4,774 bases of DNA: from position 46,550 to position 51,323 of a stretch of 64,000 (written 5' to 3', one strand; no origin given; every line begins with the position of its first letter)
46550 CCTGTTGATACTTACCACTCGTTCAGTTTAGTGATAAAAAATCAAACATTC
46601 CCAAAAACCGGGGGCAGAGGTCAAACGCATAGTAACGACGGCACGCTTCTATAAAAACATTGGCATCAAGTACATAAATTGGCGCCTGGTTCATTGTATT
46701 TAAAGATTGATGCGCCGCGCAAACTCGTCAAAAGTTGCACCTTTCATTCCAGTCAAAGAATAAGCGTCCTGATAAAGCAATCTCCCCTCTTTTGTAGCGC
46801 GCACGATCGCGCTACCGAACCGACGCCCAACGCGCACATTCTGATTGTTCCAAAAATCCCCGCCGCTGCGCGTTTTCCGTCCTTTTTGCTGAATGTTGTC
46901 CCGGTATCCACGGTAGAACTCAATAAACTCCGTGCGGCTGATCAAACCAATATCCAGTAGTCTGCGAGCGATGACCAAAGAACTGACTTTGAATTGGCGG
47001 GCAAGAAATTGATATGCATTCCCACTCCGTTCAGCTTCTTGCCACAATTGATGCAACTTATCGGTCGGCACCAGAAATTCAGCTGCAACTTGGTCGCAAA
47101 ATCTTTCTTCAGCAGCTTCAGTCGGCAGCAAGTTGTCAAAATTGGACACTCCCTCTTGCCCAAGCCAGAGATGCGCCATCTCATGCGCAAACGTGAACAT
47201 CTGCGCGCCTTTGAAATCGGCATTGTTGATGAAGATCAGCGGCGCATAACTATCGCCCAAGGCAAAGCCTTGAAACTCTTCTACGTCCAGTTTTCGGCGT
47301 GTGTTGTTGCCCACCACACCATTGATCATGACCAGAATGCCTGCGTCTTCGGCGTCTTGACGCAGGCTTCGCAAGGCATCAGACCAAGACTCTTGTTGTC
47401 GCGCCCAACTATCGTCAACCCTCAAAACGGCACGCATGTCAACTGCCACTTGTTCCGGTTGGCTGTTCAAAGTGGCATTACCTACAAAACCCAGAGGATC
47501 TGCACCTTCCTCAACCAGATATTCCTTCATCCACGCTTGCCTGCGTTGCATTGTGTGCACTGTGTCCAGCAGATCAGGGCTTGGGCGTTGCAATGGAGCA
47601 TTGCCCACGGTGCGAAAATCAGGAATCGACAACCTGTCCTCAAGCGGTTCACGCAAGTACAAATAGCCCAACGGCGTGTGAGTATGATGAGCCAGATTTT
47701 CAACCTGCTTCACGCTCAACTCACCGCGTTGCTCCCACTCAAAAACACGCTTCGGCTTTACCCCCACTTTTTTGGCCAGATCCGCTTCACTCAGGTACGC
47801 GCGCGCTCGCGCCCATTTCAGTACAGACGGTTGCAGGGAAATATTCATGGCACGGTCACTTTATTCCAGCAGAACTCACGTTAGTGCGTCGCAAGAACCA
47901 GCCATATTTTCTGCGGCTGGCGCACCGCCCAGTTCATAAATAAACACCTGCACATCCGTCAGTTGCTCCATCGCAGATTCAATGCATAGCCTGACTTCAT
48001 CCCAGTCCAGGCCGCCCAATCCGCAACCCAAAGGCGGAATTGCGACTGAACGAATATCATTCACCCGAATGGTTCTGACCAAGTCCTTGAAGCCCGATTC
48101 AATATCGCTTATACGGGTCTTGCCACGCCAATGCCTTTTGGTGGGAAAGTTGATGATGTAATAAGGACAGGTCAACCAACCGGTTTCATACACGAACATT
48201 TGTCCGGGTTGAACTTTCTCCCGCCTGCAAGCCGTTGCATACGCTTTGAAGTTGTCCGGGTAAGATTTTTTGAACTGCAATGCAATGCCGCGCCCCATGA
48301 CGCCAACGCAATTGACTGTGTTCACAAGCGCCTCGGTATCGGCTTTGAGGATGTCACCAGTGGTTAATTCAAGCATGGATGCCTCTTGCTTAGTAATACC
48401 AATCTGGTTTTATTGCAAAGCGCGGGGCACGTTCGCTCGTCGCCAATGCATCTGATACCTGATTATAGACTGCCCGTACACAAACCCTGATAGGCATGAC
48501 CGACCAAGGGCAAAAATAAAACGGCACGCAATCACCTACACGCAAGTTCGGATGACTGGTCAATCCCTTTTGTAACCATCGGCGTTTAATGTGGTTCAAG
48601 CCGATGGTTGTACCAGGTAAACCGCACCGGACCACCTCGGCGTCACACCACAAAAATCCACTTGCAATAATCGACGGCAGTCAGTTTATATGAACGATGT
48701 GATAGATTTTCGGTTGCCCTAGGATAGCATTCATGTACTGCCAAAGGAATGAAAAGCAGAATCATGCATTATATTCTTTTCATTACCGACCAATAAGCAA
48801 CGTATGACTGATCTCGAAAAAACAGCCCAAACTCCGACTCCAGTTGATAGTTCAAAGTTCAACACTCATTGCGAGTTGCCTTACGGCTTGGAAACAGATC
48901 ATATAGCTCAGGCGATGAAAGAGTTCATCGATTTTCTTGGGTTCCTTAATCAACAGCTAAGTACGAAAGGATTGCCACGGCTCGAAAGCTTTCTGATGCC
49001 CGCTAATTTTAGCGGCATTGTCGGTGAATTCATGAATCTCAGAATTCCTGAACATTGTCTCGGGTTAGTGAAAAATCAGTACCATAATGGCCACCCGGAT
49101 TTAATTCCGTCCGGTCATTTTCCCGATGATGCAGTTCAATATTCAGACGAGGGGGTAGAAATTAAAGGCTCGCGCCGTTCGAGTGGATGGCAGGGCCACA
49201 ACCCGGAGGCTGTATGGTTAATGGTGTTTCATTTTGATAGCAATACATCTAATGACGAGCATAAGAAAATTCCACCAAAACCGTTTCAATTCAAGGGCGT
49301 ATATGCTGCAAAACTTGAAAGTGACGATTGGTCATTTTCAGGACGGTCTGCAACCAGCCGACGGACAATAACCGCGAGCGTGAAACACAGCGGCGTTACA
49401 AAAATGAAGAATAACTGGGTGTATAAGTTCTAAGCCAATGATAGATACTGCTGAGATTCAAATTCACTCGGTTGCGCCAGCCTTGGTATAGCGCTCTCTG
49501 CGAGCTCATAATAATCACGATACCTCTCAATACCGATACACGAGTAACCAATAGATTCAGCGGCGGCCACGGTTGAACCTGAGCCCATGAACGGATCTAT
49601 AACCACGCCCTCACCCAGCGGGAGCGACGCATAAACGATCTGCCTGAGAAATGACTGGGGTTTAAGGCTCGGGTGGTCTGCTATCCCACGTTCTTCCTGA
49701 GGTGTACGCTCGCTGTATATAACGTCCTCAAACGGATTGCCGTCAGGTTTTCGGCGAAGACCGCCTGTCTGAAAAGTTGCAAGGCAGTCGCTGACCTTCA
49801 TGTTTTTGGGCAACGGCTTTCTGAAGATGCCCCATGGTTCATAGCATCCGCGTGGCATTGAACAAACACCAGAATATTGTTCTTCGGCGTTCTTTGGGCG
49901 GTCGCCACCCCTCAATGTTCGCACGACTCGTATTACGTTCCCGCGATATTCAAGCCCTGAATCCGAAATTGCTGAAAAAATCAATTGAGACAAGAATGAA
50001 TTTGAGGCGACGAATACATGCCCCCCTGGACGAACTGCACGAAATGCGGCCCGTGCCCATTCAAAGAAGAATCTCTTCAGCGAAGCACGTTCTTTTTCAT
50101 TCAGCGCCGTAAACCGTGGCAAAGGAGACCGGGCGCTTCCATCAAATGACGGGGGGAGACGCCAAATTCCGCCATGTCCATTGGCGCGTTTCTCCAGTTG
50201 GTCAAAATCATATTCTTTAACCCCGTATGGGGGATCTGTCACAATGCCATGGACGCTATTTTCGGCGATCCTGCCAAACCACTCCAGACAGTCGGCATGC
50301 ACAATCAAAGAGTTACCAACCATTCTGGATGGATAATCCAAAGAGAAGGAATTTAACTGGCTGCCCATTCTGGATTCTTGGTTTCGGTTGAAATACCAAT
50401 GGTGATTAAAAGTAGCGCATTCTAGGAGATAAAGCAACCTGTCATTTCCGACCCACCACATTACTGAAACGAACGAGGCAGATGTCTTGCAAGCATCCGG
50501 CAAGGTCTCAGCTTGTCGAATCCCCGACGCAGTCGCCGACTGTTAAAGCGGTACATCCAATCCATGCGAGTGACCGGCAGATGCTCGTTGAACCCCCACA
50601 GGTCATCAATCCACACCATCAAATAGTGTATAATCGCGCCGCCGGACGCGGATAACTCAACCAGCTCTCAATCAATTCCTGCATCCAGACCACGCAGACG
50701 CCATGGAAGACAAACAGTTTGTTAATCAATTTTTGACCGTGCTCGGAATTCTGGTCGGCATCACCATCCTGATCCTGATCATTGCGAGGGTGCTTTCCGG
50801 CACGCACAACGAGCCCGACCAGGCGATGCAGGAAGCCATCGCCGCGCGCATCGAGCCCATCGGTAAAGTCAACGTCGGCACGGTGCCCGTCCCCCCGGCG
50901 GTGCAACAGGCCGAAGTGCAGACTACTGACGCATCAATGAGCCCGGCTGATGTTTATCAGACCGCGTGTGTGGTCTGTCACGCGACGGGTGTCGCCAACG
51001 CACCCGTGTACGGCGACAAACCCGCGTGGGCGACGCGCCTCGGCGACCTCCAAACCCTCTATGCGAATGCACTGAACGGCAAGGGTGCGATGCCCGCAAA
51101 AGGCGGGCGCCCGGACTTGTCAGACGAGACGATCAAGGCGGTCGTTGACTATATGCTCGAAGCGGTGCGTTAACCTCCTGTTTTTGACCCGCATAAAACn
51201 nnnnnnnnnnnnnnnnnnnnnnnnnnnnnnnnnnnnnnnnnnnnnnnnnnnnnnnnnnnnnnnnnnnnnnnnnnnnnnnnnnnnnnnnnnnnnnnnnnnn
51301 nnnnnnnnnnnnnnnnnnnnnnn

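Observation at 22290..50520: Four internally deleted IS481-like elements, each pointing into the start of an adjacent gene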

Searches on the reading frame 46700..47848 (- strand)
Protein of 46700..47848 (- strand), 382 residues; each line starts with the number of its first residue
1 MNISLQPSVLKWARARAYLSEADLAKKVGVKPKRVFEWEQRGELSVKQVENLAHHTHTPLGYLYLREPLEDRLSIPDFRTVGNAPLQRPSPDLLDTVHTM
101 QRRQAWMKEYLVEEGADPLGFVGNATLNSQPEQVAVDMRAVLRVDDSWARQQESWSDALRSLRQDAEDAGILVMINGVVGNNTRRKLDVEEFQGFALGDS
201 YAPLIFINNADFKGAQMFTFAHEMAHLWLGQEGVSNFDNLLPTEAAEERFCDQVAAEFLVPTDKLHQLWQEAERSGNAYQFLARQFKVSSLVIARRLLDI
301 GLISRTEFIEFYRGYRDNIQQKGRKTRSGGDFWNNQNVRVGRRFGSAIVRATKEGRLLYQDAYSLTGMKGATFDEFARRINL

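Call 24: search_protein_families(library=padloc, proteins=[window:46700-47848:-], max_evalue=0.001)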
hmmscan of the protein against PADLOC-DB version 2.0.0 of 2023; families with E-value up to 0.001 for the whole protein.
window:46700-47848:- (382 aa): 17 families
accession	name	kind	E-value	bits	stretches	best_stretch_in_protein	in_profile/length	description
PDLC03949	RmrA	-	1.6e-18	64.8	2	188-323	161-284/363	-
PDLC04141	capP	-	4.1e-14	50.7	1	184-301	35-154/242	capP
PDLC03946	RmrA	-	2e-12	44.6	1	194-316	168-288/357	-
PDLC03952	RmrA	-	4.3e-11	40.3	1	176-313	181-315/395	-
PDLC03944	RmrA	-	4.7e-11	40.4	1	5-314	6-297/384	-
PDLC03945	RmrA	-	5.7e-10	36.9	1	216-314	208-307/394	-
PDLC04776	PDC-M69B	-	1.6e-09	35.8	1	190-322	55-196/272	-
PDLC03948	RmrA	-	6.1e-08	29.9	1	6-309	9-298/397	-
PDLC03951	RmrA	-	5e-07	27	0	217-315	206-300/400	-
PDLC03947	RmrA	-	1.2e-06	25.6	1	198-307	189-297/383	-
PDLC03955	RmrA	-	1.5e-06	25.7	0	4-81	19-97/371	-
PDLC03956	RmrA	-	5.5e-06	23.7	0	211-317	202-303/399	-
PDLC03954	RmrA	-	9.5e-06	22.8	0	203-312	194-302/380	-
PDLC03982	PD-Lambda-2_B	-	1.9e-05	22.2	1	218-297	292-373/402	-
PDLC03953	RmrA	-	3e-05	21.4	1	14-306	14-289/373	-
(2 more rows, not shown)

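Call 97: search_protein_families(library=pfam, proteins=[window:46700-47848:-], max_evalue=0.001)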
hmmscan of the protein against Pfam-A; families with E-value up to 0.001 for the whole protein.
window:46700-47848:- (382 aa): 2 families
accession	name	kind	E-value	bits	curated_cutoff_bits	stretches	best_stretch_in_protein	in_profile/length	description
PF06114.19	Peptidase_M78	-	2.5e-17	63.2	22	1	166-297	1-122/123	IrrE N-terminal-like domain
PF01381.28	HTH_3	-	0.00016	22.1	23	1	10-63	1-55/55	Helix-turn-helix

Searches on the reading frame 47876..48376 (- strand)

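Call 24: search_protein_families(library=padloc, proteins=[window:47876-48376:-], max_evalue=0.001)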
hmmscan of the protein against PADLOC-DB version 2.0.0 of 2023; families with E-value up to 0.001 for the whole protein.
window:47876-48376:- (166 aa): 1 family
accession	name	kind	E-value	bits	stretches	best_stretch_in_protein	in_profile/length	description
PDLC02990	DarG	-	8.1e-77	256.9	1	1-157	1-153/329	-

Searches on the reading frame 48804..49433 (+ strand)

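Call 10: search_protein_families(library=pfam, proteins=[window:48804-49433:+], max_evalue=0.01)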
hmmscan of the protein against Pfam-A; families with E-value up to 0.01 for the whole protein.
window:48804-49433:+ (209 aa): 0 families

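Call 24: search_protein_families(library=padloc, proteins=[window:48804-49433:+], max_evalue=0.001)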
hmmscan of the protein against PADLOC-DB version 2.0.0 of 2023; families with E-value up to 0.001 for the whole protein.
window:48804-49433:+ (209 aa): 1 family
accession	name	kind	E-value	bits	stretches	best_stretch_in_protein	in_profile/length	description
PDLC03564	REase_II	-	1.1e-06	26.1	0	59-103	50-94/267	Type II restriction enzyme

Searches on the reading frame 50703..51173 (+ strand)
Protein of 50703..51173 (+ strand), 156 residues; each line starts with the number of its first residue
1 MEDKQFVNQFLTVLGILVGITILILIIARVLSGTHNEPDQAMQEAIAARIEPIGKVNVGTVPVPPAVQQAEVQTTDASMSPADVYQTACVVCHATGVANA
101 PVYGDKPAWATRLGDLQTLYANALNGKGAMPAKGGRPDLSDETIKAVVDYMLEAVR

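Call 10: search_protein_families(library=pfam, proteins=[window:50703-51173:+], max_evalue=0.01)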
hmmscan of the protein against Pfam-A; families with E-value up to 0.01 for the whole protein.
window:50703-51173:+ (156 aa): 2 families
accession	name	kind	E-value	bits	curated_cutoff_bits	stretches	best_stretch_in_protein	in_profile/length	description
PF13442.11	Cytochrome_CBB3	-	3.3e-15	56.6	27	1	80-151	5-68/68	Cytochrome C oxidase, cbb3-type, subunit III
PF00034.26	Cytochrom_C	-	0.00028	22.6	21.3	1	83-152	6-87/90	Cytochrome c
